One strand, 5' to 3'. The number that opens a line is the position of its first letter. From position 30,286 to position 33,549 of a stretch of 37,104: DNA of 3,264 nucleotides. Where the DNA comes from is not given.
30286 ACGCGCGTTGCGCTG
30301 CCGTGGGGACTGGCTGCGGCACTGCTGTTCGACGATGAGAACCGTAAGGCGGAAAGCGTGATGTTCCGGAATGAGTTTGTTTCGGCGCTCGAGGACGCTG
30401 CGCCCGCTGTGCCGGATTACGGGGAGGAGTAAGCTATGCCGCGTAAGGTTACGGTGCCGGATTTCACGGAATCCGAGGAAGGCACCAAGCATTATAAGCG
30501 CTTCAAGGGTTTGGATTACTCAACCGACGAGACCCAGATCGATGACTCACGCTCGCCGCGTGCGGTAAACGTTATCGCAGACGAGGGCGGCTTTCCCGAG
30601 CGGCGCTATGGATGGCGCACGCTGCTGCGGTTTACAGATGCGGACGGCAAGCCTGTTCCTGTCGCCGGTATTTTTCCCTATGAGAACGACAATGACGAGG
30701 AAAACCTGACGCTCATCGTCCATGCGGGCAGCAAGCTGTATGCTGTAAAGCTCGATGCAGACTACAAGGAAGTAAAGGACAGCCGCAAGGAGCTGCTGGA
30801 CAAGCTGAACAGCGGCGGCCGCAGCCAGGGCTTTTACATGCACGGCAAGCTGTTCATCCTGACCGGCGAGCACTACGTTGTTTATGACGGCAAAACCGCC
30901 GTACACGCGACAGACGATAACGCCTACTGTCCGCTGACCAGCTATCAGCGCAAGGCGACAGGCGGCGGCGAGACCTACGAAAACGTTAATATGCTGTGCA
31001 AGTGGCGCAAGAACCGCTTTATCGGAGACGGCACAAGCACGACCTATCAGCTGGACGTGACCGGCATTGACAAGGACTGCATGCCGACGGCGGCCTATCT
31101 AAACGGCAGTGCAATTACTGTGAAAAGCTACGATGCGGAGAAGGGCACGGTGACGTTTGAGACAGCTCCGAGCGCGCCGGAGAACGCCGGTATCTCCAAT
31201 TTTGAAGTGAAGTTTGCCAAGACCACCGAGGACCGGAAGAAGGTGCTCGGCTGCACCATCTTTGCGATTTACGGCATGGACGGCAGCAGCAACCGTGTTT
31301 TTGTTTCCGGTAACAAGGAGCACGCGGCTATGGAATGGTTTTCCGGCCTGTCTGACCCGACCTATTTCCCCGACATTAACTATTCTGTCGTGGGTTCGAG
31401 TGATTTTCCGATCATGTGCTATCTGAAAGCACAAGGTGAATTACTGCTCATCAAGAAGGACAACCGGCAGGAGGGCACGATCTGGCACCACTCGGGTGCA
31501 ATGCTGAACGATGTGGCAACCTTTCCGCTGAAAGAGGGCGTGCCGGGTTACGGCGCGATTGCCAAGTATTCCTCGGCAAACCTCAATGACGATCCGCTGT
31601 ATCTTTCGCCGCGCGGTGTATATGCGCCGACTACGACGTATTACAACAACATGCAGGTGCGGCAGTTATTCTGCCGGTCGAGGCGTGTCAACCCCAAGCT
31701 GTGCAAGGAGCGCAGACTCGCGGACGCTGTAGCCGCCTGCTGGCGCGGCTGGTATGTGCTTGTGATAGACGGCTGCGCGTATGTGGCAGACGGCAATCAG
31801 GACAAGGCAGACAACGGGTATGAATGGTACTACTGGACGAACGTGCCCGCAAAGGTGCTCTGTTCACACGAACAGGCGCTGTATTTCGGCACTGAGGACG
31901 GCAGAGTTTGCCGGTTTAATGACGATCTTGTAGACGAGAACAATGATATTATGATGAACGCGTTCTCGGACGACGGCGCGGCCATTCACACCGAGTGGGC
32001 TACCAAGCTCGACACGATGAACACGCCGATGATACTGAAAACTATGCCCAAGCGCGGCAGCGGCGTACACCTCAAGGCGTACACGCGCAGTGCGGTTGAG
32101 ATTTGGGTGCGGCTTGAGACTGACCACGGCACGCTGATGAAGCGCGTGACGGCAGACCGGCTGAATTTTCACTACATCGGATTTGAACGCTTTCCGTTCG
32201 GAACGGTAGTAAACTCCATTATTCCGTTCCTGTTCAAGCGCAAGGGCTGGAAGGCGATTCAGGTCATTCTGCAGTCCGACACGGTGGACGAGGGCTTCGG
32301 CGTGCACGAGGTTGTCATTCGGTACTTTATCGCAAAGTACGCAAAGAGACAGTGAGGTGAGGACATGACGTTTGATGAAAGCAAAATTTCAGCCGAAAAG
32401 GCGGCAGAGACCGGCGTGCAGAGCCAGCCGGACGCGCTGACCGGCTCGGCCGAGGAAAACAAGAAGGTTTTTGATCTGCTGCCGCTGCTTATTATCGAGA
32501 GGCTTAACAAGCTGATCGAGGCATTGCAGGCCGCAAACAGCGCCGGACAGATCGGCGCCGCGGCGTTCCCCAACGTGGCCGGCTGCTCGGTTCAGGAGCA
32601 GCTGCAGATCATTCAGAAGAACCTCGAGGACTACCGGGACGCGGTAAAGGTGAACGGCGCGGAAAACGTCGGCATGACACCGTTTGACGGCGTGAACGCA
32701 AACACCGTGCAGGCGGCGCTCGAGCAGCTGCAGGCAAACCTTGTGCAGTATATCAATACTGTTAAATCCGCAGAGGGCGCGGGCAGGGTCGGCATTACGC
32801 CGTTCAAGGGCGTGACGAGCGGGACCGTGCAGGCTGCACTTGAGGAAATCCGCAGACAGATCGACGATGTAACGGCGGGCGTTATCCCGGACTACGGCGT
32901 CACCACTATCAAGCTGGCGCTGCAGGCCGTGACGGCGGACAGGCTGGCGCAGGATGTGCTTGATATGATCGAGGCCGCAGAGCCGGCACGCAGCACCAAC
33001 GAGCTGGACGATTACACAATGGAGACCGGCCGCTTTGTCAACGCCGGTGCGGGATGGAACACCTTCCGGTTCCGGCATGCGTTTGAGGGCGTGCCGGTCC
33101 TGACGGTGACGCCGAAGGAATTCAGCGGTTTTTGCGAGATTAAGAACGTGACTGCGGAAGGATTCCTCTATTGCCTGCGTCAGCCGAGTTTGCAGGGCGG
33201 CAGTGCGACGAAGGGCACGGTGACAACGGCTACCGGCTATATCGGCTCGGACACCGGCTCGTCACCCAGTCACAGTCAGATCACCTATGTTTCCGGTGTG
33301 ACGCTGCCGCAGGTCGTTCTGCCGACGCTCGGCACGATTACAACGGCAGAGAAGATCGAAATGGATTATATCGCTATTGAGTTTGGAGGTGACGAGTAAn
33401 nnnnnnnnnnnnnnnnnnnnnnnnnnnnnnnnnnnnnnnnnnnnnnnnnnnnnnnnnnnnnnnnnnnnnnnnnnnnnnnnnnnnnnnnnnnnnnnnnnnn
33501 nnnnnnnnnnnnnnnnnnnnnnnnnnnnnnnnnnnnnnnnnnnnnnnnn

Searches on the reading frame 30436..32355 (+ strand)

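Call 12: search_protein_families(library=phrogs, proteins=[window:30436-32355:+], max_evalue=0.001)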
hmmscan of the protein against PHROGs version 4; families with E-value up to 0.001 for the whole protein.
window:30436-32355:+ (639 aa): 2 families
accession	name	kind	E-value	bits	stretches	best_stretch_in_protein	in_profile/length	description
phrog_3287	-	head and packaging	4.4e-17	63.1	1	19-413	7-294/524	virion structural protein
phrog_5107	-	lysis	0.00067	19.2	0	462-537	367-430/533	amidase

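Call 13: search_protein_families(library=pfam, proteins=[window:30436-32355:+], max_evalue=0.001)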
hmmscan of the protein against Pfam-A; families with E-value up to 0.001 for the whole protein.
window:30436-32355:+ (639 aa): 0 families

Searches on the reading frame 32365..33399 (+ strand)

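Call 12: search_protein_families(library=phrogs, proteins=[window:32365-33399:+], max_evalue=0.001)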
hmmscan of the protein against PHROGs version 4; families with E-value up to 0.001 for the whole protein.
window:32365-33399:+ (344 aa): 2 families
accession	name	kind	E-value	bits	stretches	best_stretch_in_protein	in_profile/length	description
phrog_14469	-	tail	1.2e-06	29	0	18-83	13-82/296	tail fiber protein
phrog_892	-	tail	0.00018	21.2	1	158-219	328-390/782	tail fiber protein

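Call 13: search_protein_families(library=pfam, proteins=[window:32365-33399:+], max_evalue=0.001)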
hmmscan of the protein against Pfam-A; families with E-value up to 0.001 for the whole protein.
window:32365-33399:+ (344 aa): 0 families
